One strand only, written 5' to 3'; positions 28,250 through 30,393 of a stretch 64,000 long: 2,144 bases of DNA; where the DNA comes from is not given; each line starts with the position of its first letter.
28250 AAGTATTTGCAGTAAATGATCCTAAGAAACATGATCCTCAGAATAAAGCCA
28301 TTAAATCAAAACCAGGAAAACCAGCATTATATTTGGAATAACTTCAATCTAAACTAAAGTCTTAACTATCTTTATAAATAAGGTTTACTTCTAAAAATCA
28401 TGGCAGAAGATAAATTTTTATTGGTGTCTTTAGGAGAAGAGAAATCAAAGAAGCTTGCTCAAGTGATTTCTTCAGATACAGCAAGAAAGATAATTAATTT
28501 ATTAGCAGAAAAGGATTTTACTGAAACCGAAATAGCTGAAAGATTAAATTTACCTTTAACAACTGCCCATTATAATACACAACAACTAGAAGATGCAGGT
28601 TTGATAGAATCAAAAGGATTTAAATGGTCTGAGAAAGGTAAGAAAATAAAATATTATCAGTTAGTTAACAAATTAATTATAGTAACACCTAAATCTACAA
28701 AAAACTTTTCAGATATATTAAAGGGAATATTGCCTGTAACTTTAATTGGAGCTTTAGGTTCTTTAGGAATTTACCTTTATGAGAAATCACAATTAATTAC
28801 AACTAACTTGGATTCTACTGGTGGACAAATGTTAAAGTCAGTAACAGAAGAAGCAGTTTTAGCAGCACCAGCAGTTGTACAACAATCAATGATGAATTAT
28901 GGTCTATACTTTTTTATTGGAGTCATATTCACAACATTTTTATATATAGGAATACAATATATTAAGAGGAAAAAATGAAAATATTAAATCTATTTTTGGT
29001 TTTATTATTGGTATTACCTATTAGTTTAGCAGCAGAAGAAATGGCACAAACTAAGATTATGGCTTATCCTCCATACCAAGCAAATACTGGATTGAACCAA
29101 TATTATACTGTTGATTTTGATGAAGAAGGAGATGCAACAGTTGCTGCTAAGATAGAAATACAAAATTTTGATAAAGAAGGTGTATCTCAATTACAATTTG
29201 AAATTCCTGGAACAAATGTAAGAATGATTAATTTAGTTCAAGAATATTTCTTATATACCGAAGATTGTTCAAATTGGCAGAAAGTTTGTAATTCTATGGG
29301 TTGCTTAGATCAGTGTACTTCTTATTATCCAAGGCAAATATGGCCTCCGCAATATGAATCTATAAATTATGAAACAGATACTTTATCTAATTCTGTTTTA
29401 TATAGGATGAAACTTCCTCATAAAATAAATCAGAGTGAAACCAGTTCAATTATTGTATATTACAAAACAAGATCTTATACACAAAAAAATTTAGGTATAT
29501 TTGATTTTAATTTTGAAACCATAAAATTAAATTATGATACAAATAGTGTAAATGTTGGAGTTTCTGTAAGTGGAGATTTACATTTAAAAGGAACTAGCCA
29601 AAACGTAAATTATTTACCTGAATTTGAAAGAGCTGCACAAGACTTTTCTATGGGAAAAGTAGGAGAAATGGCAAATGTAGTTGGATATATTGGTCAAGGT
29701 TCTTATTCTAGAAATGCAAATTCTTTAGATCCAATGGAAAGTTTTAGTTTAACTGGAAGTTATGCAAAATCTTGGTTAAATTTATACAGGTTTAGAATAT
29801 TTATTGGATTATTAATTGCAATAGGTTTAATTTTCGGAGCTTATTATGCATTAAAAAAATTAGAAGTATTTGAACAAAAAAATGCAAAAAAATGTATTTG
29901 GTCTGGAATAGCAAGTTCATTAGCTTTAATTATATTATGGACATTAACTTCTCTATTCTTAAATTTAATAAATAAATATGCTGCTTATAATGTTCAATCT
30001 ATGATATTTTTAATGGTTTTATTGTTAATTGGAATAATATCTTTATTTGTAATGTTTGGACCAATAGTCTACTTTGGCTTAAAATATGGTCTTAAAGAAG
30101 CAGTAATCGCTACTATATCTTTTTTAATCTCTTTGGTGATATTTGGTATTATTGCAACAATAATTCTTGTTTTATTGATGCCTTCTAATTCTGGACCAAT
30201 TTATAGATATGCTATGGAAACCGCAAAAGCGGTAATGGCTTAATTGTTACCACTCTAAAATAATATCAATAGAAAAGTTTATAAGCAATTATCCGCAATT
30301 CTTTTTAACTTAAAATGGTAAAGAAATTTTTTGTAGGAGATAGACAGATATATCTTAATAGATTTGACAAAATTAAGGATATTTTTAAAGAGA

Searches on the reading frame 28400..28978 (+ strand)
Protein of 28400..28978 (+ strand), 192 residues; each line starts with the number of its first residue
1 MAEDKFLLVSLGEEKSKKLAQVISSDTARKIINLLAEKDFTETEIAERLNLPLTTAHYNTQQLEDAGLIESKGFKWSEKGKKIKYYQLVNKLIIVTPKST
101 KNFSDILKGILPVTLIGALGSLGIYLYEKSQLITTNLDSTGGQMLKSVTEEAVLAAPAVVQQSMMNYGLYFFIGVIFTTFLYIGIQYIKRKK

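Call 3: search_protein_families(library=pfam, proteins=[window:28400-28978:+], max_evalue=0.1)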
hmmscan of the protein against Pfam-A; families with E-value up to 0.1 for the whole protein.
window:28400-28978:+ (192 aa): 20 families
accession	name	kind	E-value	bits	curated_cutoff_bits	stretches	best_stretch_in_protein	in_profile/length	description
PF12840.13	HTH_20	-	9e-08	32.4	27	1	24-71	2-50/51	Helix-turn-helix domain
PF13412.12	HTH_24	-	2e-07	30.9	21.9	1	26-70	3-48/48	Winged helix-turn-helix DNA-binding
PF09339.16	HTH_IclR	-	8.5e-06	25.9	22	1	30-71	7-50/52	IclR helix-turn-helix domain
PF25213.1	HVO_A0261_N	-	0.00015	22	35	1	19-73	4-58/86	HVO_A0261 N-terminal domain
PF01978.25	TrmB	-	0.00033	20.9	25.6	1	32-72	15-55/68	Sugar-specific transcriptional regulator TrmB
PF14394.12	DUF4423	-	0.00073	19.8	30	1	17-84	13-82/165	Domain of unknown function (DUF4423)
PF01022.26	HTH_5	-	0.0026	18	22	1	26-71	2-47/47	Bacterial regulatory protein, arsR family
PF12802.13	MarR_2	-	0.0036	17.9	27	1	35-70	14-51/61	MarR family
PF08281.18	Sigma70_r4_2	-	0.0041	17.2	25.7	1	28-59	15-46/54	Sigma-70, region 4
PF09824.15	ArsR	-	0.0064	16.6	28.6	1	20-108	11-97/159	ArsR transcriptional regulator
PF24267.1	HVO_1552_C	-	0.014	16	27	1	99-190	7-98/98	HVO_1552, C-terminal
PF13463.12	HTH_27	-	0.015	16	22.2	0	41-88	20-64/68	Winged helix DNA-binding domain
PF01047.28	MarR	-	0.036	14.4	24.6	1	39-71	17-49/59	MarR family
PF05331.17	DUF742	-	0.044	14.1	27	1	20-73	37-89/114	Protein of unknown function (DUF742)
PF21476.4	PF0610-like_N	-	0.052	14.2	33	1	29-51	4-26/50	PF0610-like, N-terminal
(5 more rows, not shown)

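Call 4: search_protein_families(library=ncbifam, proteins=[window:28400-28978:+], max_evalue=0.1)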
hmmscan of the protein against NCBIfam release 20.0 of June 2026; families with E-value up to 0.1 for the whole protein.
window:28400-28978:+ (192 aa): 15 families
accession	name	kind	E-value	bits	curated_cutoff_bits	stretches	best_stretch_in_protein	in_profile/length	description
NF033789.1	repress_SdpR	subfamily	2.2e-05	24.3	100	1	22-88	4-64/79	autorepressor SdpR family transcription factor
NF033788.1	HTH_metalloreg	subfamily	3.1e-05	23.7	55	1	19-72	4-58/77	metalloregulator ArsR/SmtB family transcription factor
NF053602.1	Phr_regulator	exception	8e-05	22.3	320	1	17-90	3-75/191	heat shock transcription regulator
TIGR04176.1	MarR_EPS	equivalog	0.00095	19.2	88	1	26-91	4-69/105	MarR family EPS-associated transcriptional regulator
NF040939.2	trans_reg_lrs14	equivalog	0.0015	18.5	90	1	25-90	20-87/103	Lrs14 family HTH-type transcriptional regulator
NF053755.1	MsvR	equivalog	0.0015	18.3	220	1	17-93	4-77/236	transcriptional factor MsvR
TIGR01884.1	cas_HTH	subfamily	0.0022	17.4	60.2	1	25-82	141-195/202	CRISPR-associated CARF protein Csa3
NF053606.1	Sta1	subfamily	0.0025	17.9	80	1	31-88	26-83/100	Sta1 family transcriptional regulator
NF053756.1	MreA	equivalog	0.0025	17.6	100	1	23-92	15-84/110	MreA family transcriptional regulator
NF053610.1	Sso10a_fam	subfamily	0.0032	17.5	60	1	29-83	8-63/64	Sso10a family chromatin protein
NF038251.1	AdcR_fam_Zn_TF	equivalog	0.0045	17.2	175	1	23-91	33-98/143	zinc-dependent MarR family transcriptional regulator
NF004170.0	PRK05638.1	equivalog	0.0045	15.6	421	1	25-91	370-433/442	threonine synthase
NF004910.0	PRK06266.1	equivalog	0.0054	15.9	180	1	14-81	16-85/185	transcription initiation factor E subunit alpha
NF009172.0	PRK12519.1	subfamily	0.024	14.2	222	1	20-60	136-178/194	RNA polymerase sigma factor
TIGR00373.1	TIGR00373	equivalog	0.093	12.2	149.5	0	25-89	13-77/162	transcription factor E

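Call 63: search_protein_families(library=phrogs, proteins=[window:28400-28978:+], max_evalue=0.01)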
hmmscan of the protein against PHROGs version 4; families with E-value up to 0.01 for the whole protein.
window:28400-28978:+ (192 aa): 3 families
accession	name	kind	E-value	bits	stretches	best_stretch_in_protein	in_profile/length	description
phrog_10086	-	DNA, RNA and nucleotide metabolism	0.00013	23.2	1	29-91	20-77/91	HTH DNA binding protein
phrog_3855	-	DNA, RNA and nucleotide metabolism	0.00026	22.4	1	16-72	57-112/115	HTH DNA binding protein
phrog_4583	-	transcription regulation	0.0077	17.2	0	24-56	8-40/81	transcriptional repressor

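Call 64: search_protein_families(library=padloc, proteins=[window:28400-28978:+], max_evalue=0.01)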
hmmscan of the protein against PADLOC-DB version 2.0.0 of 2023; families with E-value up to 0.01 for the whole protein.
window:28400-28978:+ (192 aa): 12 families
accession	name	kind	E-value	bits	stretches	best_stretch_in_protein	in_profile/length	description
PDLC01438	Csa3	-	3.2e-10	38.6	1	13-95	135-208/305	"CAS-I,CAS-II,CAS-III,CAS-IV,CAS-V,CAS-VI; associated_signaling"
PDLC01720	Csa3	-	5.8e-08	31.3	1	7-109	6-101/118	Csa3_1_CAS-I-II-III-IV-V-VI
PDLC01858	CARF3--CARF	-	1.4e-07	29.7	1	13-78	131-198/204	-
PDLC01434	CasR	-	1.7e-05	22.7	1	24-75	126-176/191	"CAS-I,CAS-II,CAS-III,CAS-IV,CAS-V,CAS-VI; associated_signaling"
PDLC01848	CARF3--CARF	-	7.2e-05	20.5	1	24-83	135-192/197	-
PDLC01866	CARF3--CARF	-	0.00021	19.3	1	25-84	138-195/207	-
PDLC03963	SoFic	-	0.00033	18.1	1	12-87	278-353/361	-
PDLC01268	CasR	-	0.00046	18.2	1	24-75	122-173/179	"CAS-I,CAS-II,CAS-III,CAS-IV,CAS-V,CAS-VI; associated_signaling"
PDLC04370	PDC-M05A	-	0.00078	17.3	1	19-71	8-62/194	-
PDLC01879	CARF3--CARF_TM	-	0.0026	15.5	1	26-83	156-207/222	-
PDLC01987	CARF_m5--CARF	-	0.0039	15.3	1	55-127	33-88/195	-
PDLC01853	CARF3--CARF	-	0.0063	14.2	1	30-89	142-204/209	-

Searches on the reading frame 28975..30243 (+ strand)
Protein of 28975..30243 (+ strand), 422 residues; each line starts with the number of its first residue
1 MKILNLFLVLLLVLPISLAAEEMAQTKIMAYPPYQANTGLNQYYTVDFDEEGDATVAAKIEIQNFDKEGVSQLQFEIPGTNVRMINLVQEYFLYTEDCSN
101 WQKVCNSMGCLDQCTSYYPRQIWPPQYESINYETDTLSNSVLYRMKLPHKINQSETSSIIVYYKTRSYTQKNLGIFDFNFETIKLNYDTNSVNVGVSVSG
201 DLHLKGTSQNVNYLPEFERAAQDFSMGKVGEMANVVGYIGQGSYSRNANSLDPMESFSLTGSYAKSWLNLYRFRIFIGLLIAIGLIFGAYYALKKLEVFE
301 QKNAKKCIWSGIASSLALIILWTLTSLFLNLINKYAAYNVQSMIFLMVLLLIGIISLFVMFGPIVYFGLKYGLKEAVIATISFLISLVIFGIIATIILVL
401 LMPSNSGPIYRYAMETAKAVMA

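Call 3: search_protein_families(library=pfam, proteins=[window:28975-30243:+], max_evalue=0.1)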
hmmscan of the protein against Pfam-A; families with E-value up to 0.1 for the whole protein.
window:28975-30243:+ (422 aa): 0 families

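Call 4: search_protein_families(library=ncbifam, proteins=[window:28975-30243:+], max_evalue=0.1)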
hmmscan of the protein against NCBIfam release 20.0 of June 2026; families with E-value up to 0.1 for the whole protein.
window:28975-30243:+ (422 aa): 1 family
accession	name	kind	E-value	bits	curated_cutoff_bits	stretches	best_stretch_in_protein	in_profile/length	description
NF038216.1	ABZJ_00895_fam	subfamily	0.0035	17.2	33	1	277-360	36-120/134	ABZJ_00895 family protein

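Call 51: find_homologous_proteins(query=window:28975-30243:+, max_evalue=0.00001)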
Query window:28975-30243:+ (422 aa): 4 proteins with E <= 0.00001 among 8000 candidates.
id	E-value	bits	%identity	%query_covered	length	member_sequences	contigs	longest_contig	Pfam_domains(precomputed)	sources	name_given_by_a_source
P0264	9.8e-276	932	100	100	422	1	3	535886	-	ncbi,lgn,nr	ncbi:MAG: hypothetical protein PHD81_02620 [Candidatus Nanoarchaeia archaeon]|nr:hypothetical protei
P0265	1.5e-248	842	89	100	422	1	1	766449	-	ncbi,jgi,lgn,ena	ncbi:MAG: hypothetical protein WC413_03065 [Candidatus Nanoarchaeia archaeon]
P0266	4.3e-107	377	48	92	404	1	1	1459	-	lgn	-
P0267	1.3e-102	362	43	93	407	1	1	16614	-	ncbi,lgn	-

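Call 52: find_encoding_contigs(protein=P0267, flank=8000, max_places=2)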
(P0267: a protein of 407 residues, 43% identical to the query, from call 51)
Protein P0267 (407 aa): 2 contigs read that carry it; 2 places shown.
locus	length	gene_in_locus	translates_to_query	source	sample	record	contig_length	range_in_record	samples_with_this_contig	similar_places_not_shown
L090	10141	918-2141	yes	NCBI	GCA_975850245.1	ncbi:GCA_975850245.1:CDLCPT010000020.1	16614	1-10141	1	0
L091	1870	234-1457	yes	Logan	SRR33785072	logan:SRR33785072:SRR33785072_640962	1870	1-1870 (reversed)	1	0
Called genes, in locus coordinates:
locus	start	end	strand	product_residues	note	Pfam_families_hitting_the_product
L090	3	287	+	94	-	?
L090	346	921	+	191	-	PF12840:HTH_20, PF13412:HTH_24, PF01022:HTH_5 (weak)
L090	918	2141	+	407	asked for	-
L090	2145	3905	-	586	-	PF01411:tRNA-synt_2c, PF07973:tRNA_SAD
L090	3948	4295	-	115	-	-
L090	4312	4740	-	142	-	-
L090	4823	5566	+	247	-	PF02002:TFIIE_alpha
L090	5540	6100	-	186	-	PF02163:Peptidase_M50 (weak)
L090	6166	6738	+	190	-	PF00827:Ribosomal_L15e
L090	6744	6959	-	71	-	-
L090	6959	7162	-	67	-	PF00808:CBFD_NFYB_HMF, PF15511:CENP-T_C (weak), PF02291:TFIID-31kDa (weak), PF00125:Histone, PF03847:TFIID_20kDa (weak)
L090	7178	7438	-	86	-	-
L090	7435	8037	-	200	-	PF13549:ATP-grasp_5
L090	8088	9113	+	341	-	PF02272:DHHA1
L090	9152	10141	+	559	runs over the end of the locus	PF01841:Transglut_core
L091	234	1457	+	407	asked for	-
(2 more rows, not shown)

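Call 63: search_protein_families(library=phrogs, proteins=[window:28975-30243:+], max_evalue=0.01)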
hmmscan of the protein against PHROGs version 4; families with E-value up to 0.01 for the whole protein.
window:28975-30243:+ (422 aa): 0 families

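Call 64: search_protein_families(library=padloc, proteins=[window:28975-30243:+], max_evalue=0.01)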
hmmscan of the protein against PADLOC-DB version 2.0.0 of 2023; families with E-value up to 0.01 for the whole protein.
window:28975-30243:+ (422 aa): 0 families
